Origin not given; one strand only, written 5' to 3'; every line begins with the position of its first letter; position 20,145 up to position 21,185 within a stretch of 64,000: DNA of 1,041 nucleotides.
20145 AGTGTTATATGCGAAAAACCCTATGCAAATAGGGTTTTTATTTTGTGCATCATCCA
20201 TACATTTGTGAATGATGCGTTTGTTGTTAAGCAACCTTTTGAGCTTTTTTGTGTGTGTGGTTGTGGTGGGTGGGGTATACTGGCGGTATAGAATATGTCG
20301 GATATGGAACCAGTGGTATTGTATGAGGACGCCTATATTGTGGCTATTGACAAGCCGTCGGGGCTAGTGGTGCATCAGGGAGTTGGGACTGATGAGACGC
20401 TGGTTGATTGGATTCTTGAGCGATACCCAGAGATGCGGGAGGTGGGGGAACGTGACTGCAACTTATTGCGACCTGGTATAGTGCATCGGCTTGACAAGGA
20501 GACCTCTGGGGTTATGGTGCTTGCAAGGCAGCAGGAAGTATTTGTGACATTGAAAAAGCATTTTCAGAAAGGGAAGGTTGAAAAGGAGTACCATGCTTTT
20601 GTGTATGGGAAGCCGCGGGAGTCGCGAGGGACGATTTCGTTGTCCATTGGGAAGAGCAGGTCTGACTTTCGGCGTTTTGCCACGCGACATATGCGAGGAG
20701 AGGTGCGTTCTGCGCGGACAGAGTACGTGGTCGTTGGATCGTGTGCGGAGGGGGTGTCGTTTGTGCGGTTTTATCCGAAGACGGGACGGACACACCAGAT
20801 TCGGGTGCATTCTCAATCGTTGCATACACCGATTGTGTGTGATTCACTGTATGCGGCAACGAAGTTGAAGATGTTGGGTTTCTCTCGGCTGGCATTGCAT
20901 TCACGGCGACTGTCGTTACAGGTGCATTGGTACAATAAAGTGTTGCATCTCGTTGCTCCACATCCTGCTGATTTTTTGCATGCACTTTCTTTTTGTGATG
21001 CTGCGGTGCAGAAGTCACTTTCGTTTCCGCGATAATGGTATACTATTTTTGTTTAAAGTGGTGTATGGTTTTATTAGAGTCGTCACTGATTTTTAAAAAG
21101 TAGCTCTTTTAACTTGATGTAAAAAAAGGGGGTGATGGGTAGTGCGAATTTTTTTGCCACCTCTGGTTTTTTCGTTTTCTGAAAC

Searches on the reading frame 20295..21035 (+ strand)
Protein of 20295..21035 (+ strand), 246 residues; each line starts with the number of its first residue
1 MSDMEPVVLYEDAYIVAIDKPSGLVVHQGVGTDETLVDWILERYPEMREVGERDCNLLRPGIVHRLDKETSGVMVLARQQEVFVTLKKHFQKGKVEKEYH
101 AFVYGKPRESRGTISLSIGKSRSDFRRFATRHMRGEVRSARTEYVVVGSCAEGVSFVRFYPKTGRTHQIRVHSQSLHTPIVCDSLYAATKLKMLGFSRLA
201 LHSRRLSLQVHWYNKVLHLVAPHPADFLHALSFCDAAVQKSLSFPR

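Call 91: search_protein_families(library=pfam, proteins=[window:20295-21035:+], max_evalue=0.001)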
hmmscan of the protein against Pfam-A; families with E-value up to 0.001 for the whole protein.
window:20295-21035:+ (246 aa): 1 family
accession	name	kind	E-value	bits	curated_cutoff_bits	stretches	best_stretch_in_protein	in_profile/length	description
PF00849.27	PseudoU_synth_2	-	3.3e-29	102.5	26.8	1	15-174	2-151/152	RNA pseudouridylate synthase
